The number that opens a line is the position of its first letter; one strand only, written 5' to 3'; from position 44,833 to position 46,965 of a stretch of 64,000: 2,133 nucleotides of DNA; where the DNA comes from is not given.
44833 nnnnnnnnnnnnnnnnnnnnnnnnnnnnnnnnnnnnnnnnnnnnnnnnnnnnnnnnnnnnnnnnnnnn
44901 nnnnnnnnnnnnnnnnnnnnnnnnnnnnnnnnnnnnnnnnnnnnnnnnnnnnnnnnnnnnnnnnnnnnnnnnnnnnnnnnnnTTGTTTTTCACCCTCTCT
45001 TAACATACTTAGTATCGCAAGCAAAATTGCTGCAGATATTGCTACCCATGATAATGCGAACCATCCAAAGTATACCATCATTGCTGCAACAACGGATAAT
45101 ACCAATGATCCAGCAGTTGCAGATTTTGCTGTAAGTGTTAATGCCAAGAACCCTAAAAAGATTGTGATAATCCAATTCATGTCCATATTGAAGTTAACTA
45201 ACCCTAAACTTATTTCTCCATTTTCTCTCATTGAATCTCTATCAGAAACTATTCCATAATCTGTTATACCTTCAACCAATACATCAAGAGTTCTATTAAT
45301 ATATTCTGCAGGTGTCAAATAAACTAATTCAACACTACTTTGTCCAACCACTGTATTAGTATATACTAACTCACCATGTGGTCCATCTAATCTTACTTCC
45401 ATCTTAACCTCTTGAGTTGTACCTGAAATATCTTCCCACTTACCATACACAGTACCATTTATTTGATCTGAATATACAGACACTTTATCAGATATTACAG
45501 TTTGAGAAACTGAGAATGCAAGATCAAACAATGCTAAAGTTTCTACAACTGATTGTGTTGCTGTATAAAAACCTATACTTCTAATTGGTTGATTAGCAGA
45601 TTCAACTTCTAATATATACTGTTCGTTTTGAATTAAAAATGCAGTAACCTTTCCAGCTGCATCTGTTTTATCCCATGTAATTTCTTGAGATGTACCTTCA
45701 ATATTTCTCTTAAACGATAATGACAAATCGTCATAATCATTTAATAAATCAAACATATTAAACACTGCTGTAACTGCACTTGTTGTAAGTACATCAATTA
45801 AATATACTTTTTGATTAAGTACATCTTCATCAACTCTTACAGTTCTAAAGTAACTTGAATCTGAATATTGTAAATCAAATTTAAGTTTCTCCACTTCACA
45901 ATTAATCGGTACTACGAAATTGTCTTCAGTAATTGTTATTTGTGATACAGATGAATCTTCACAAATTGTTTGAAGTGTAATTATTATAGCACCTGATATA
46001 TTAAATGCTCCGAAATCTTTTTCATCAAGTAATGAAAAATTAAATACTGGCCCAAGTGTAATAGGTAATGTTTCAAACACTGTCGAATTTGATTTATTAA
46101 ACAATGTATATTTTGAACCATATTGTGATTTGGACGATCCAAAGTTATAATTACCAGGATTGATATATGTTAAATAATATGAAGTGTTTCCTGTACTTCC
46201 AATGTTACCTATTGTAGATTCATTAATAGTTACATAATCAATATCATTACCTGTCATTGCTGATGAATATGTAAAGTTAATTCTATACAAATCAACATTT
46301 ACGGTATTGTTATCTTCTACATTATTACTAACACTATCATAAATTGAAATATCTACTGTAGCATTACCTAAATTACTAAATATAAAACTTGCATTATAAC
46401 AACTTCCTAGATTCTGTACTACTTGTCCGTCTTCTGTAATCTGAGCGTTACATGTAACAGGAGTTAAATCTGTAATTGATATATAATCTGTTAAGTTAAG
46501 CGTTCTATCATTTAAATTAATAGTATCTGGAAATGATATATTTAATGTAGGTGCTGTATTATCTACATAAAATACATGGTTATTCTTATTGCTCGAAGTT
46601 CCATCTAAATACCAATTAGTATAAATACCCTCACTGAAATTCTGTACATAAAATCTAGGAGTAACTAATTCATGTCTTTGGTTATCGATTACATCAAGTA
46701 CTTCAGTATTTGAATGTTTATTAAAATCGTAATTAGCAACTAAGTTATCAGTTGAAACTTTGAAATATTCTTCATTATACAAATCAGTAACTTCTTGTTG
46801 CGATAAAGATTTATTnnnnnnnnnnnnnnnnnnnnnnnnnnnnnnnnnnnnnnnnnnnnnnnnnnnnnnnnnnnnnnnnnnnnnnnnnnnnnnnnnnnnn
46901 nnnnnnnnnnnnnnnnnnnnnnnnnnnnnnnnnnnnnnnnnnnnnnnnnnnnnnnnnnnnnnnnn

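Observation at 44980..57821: Giant secreted LamG/ConA-like multi-domain proteins with about 50-aa repeats and near-identical internal tandem repeats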

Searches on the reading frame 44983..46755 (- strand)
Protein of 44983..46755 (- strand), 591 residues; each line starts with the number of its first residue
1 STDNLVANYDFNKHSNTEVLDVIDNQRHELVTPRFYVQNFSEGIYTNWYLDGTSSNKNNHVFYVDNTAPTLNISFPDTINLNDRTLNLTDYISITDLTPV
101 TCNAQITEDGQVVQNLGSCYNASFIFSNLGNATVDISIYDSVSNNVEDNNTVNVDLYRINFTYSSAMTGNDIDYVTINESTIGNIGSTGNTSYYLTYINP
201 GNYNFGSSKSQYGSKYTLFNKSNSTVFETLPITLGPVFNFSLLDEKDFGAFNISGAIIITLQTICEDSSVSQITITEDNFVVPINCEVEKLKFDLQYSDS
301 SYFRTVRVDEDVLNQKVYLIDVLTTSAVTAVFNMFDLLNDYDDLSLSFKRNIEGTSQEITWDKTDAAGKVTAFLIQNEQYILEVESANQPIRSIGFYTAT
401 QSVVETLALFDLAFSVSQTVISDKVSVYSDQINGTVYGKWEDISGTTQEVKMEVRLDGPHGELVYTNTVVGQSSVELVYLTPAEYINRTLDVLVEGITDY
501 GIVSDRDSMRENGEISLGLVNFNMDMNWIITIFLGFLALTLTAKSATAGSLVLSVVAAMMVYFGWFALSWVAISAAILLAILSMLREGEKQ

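Call 40: find_homologous_proteins(query=window:44983-46755:-)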
Query window:44983-46755:-: 8000 candidates shared short words with the query, none scored E <= 0.001.

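Call 62: search_protein_representatives(protein=window:44983-46755:-)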
Query: 591 residues. Proteins with E-value up to 0.001 (for the whole library): 332; up to 1e-10: 183; up to 1e-30: 51. The best 150 are listed.
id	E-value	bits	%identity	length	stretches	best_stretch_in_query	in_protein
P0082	1.9e-99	350.3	43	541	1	120-590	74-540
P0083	3.0e-68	247.3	34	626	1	145-590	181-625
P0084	1.5e-65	238.4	35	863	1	12-590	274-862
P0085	5.3e-49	183.8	32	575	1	167-590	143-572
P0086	3.9e-45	171.1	30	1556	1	50-589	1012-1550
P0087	2.5e-44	168.4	34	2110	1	169-591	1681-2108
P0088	8.4e-43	163.4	31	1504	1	50-590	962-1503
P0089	1.0e-42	163.1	34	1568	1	170-590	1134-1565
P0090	1.3e-42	162.7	33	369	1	235-589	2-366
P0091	1.9e-42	162.2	33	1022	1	138-589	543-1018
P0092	6.8e-42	160.3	29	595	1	50-589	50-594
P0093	1.8e-41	159.0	33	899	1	123-589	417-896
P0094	3.9e-41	157.9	29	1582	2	50-590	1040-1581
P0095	4.2e-41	157.7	30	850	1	11-590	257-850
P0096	1.5e-40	155.9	30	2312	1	79-590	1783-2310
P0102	1.1e-39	153.1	32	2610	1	50-590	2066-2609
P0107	2.7e-37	145.2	31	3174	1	136-590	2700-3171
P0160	3.9e-26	108.4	32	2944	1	178-588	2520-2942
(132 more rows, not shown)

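Call 63: list_cluster_members(proteins=[P0082, P0083, P0084, P0085, P0086, P0087, P0088, P0089, P0091, P0107])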
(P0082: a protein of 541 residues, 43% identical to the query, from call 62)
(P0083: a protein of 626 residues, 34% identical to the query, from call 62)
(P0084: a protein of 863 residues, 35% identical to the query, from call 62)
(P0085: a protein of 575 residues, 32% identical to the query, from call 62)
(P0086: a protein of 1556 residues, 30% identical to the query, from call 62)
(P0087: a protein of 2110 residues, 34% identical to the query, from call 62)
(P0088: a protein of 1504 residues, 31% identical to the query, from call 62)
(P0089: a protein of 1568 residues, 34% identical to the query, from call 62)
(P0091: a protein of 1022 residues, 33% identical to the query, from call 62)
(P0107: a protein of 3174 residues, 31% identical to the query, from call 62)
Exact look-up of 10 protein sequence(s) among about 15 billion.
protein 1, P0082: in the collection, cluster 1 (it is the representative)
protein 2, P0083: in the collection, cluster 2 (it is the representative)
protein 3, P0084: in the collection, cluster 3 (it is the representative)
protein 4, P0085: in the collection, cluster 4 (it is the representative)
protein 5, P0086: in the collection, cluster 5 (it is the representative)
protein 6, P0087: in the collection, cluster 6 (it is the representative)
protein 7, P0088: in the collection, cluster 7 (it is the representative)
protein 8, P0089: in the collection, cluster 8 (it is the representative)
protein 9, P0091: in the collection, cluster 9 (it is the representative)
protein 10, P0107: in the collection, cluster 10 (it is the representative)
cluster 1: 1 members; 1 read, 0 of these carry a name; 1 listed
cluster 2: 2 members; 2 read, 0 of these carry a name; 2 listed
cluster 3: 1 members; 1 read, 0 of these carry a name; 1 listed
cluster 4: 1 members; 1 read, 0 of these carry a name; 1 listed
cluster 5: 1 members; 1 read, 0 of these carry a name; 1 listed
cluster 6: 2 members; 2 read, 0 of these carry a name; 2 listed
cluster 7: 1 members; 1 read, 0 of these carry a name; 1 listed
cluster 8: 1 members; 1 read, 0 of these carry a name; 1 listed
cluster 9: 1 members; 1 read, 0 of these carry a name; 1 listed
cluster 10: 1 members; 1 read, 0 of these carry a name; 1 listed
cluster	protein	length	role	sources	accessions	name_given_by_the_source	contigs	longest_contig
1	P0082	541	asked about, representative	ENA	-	-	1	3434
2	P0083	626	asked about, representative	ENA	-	-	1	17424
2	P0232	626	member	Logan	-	-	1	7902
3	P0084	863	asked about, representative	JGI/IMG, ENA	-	-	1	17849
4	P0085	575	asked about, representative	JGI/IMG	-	-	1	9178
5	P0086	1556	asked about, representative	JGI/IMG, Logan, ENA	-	-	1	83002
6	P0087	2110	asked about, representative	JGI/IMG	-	-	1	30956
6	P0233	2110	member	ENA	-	-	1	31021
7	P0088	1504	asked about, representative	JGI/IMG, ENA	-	-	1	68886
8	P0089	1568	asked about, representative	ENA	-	-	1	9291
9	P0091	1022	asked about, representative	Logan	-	-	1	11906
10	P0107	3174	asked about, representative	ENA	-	-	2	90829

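Call 64: find_encoding_contigs(protein=P0086, flank=10000, max_places=2)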
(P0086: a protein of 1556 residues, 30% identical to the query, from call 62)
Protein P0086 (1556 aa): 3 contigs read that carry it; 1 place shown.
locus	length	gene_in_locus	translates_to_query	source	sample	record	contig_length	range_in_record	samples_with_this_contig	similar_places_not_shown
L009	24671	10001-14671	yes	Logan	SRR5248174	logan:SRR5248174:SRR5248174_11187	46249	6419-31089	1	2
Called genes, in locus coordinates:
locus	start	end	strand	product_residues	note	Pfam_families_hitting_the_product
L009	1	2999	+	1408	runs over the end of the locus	-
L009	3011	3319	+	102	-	-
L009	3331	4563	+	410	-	-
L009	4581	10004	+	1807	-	PF13385:Laminin_G_3, PF10102:DUF2341 (weak)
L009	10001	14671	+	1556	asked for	-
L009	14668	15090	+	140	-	-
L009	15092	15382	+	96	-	-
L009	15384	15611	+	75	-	-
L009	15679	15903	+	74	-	-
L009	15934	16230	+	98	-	-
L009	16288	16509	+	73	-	-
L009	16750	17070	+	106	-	-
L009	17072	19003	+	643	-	-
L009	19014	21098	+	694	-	-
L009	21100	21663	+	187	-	-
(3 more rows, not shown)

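Call 68: search_solved_structures(query=A3, max_evalue=1)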
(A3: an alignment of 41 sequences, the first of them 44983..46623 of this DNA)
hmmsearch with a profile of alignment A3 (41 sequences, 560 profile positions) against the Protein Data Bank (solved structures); distinct sequences matched with E-value up to 1: 1.
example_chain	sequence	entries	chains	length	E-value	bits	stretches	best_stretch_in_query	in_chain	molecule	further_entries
1h8l_A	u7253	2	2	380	0.82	11.5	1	111-194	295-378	CARBOXYPEPTIDASE GP180 RESIDUES 503-882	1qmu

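Call 70: search_protein_families(library=pfam, proteins=[P0107, P0160, P0102, P0084], max_evalue=0.001)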
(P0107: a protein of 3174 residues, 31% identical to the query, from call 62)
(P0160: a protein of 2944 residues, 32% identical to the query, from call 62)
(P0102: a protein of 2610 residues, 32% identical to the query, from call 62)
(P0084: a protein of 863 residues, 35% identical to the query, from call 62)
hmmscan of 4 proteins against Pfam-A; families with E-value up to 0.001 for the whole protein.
P0107 (3174 aa): 2 families
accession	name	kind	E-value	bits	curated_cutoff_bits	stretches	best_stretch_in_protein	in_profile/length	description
PF13385.13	Laminin_G_3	-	2.5e-36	125.6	27.6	3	130-298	3-150/151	Concanavalin A-like lectin/glucanases superfamily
PF22925.3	TS_C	-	0.00022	21.4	27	0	551-604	118-175/202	Trans-sialidase, C-terminal domain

P0160 (2944 aa): 1 family
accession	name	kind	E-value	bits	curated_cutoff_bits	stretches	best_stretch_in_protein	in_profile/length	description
PF10102.14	DUF2341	-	1.1e-08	35.8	23.4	1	418-479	1-65/84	Domain of unknown function (DUF2341)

P0102 (2610 aa): 0 families

P0084 (863 aa): 2 families
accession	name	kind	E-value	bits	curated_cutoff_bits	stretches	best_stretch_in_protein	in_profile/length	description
PF13385.13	Laminin_G_3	-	2.8e-18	67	27.6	1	74-227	1-150/151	Concanavalin A-like lectin/glucanases superfamily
PF19077.6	Big_13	-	0.0008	20.3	27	0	382-420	60-99/102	Bacterial Ig-like domain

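Call 72: find_encoding_contigs(protein=P0107, flank=10000, max_places=2)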
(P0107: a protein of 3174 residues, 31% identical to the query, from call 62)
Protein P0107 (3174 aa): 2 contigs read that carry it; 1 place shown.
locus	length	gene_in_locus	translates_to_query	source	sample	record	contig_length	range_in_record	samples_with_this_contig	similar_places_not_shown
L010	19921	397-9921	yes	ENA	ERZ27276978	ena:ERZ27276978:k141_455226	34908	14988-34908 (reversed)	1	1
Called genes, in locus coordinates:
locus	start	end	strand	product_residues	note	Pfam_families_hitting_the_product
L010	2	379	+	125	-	?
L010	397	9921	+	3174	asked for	PF13385:Laminin_G_3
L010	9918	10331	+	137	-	-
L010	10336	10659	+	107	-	-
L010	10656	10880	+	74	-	-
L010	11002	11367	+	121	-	-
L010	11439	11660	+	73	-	-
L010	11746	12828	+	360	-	-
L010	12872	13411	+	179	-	PF04480:DUF559 (weak)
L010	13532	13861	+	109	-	-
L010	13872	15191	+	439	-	-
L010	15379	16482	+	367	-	-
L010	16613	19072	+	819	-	-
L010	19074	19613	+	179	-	-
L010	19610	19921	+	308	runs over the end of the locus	-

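Call 75: predict_structure(alignment_id=A3)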
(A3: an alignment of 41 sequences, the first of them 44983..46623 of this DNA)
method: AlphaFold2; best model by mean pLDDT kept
length: 547 residues; sequences in the alignment: 41
mean_pLDDT: 81.8   pTM: 0.57
mean pLDDT of the five models: 81.8, 79.5, 78.5, 78.5, 78.4
residues with pLDDT >= 90: 295; 70-90: 109; 50-70: 81; < 50: 62
segments of 3 or more residues with pLDDT < 50: 1-17, 36-43, 45-57, 96-102, 368-373, 471-478
pLDDT, mean of each block of 10 residues (from residue 1): 33 46 59 47 47 45 65 62 61 53 55 87 93 89 92 85 95 81 86 97 96 97 96 97 95 97 92 97 97 91 94 96 96 96 89 94 68 57 85 92 95 91 95 92 89 89 74 47 89 88 91 94 92 94 86
secondary structure, 60 per line:
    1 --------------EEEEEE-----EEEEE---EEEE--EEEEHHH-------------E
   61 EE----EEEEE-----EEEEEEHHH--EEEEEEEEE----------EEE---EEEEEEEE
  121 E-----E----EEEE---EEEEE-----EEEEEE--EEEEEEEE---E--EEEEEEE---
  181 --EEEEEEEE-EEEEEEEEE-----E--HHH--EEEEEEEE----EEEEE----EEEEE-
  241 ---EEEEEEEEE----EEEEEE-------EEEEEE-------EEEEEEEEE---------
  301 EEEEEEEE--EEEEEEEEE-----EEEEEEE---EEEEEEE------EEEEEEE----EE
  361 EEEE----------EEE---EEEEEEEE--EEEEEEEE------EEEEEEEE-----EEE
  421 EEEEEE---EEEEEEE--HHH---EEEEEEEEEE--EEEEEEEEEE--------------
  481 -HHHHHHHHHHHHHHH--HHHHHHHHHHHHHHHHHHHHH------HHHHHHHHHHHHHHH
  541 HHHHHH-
elements in order: E15-20 E26-30 E34-37 E40-43 E60-62 E67-71 E77-82 E88-96 E107-109 E113-121 E132-135 E139-143 E149-154 E157-164 E171-177 E183-190 E192-200 E214-221 E226-230 E235-239 E244-252 E257-262 E270-275 E283-291 E301-308 E311-319 E325-331 E335-341 E348-354 E359-364 E375-377 E381-388 E391-398 E405-412 E418-426 E430-436 E445-454 E457-466 H482-496 H499-519 H526-546

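Call 81: search_dna_similar(query=window:44983-46623:-, collection=phages, mode=protein, max_evalue=0.01, max_rows=12)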
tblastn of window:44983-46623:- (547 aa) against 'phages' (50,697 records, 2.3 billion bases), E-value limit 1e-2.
No match.

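Call 93: fold_search(model_id=the predicted structure, library=viral)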
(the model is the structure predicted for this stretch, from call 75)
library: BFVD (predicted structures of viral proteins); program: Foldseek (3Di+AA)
matches with E <= 10: 1212; with E <= 0.001: 139
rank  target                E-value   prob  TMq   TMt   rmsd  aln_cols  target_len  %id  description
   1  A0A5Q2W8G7            3.1e-15  1.00  0.29  0.20  22.2       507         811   12  (no name in the UniProt tables at hand)
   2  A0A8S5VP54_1          2.4e-14  1.00  0.18  0.09  29.2       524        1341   11  (no name in the UniProt tables at hand)
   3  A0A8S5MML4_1          3.7e-14  1.00  0.14  0.11  24.6       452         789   13  Cell wall surface anchor family domain protein [Siphoviridae sp. ctxc31]
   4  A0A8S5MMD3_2          4.6e-14  1.00  0.23  0.14  33.2       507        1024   13  Baseplate J like protein [Siphoviridae sp. ctxc31]
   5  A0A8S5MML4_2          8.8e-14  1.00  0.17  0.13  28.3       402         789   12  Cell wall surface anchor family domain protein [Siphoviridae sp. ctxc31]
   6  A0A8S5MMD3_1          1.1e-13  1.00  0.21  0.12  35.5       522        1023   12  Baseplate J like protein [Siphoviridae sp. ctxc31]
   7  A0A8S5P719            1.4e-13  1.00  0.20  0.13  26.7       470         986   14  Baseplate wedge protein (Fragment) [Herelleviridae sp. cttEB8]
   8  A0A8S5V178            3.5e-13  1.00  0.18  0.10  25.8       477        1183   13  Baseplate J like protein [Siphoviridae sp. ct3r22]
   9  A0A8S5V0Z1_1          3.5e-13  1.00  0.14  0.10  33.9       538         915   11  Putative membrane protein [Siphoviridae sp. ct3r22]
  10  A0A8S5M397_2          1.0e-12  1.00  0.15  0.10  29.3       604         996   10  FdeC-like protein [Siphoviridae sp. ctqpo8]
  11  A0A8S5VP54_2          7.2e-12  1.00  0.21  0.11  20.7       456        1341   11  (no name in the UniProt tables at hand)
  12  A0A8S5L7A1            7.2e-12  1.00  0.14  0.08  31.1       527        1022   11  Structural protein [CrAss-like virus sp. ctt4r3]
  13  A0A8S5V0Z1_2          7.2e-10  1.00  0.17  0.12  26.0       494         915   11  Putative membrane protein [Siphoviridae sp. ct3r22]
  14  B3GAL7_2              2.6e-09  1.00  0.15  0.10  20.6       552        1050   11  AMDV3_1 [uncultured virus]
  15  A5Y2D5                4.5e-09  1.00  0.15  0.13  22.2       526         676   13  (no name in the UniProt tables at hand)
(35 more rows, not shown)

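Call 103: find_encoding_contigs(protein=P0084, flank=10000, max_places=2)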
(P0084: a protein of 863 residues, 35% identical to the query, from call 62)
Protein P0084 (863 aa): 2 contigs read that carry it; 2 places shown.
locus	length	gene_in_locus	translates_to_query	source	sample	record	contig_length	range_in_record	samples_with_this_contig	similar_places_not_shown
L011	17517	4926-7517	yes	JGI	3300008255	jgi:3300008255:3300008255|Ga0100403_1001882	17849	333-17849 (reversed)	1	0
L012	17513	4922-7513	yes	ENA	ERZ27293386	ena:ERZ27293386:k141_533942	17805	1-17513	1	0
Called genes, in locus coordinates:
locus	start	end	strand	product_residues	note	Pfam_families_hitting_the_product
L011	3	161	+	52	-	?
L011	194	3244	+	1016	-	-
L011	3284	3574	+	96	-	-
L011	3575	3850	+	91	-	-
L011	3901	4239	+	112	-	-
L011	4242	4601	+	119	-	-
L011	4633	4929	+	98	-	-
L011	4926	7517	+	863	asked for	PF13385:Laminin_G_3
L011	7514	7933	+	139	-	-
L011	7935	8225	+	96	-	-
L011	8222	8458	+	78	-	-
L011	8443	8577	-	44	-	-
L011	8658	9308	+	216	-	-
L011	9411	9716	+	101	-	-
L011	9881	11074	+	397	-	PF00270:DEAD (weak), PF04851:ResIII, PF18766:SWI2_SNF2 (weak), PF16203:ERCC3_RAD25_C, PF00271:Helicase_C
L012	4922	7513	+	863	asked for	PF13385:Laminin_G_3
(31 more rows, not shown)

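Call 104: find_encoding_contigs(protein=P0088, flank=10000, max_places=2)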
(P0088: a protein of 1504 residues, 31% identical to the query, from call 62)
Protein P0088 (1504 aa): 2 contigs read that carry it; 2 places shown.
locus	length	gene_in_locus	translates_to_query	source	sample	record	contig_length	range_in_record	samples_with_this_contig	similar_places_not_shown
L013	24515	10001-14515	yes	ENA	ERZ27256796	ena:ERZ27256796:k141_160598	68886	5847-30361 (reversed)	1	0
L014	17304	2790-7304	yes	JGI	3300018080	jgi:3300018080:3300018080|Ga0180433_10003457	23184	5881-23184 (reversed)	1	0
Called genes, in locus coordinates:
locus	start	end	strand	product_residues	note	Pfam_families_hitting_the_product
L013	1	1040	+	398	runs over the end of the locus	PF14890:Intein_splicing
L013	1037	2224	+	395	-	PF14890:Intein_splicing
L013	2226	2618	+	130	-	-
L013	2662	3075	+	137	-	-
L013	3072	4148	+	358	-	PF04480:DUF559 (weak)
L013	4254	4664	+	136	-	-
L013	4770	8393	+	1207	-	-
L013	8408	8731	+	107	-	-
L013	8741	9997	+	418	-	-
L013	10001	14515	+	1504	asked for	-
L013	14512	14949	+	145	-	-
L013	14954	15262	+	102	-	-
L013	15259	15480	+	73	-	-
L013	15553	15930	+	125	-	-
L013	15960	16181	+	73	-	-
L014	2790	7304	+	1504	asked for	-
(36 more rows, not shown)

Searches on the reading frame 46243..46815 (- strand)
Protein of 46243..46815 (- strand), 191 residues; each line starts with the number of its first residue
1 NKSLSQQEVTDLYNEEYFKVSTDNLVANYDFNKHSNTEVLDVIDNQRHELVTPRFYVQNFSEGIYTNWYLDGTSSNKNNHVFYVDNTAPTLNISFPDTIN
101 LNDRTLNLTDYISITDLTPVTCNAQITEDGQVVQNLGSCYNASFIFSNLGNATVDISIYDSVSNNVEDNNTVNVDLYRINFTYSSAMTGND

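Call 77: search_protein_families(library=pfam, proteins=[window:46243-46815:-], max_evalue=1)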
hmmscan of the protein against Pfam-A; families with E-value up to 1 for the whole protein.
window:46243-46815:- (191 aa): 1 family
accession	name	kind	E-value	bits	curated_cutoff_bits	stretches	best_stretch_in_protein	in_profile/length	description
PF23892.1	Ig_CycH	-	0.21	11.8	27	1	94-146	44-95/108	Cytochrome c-type biogenesis protein H Ig-like domain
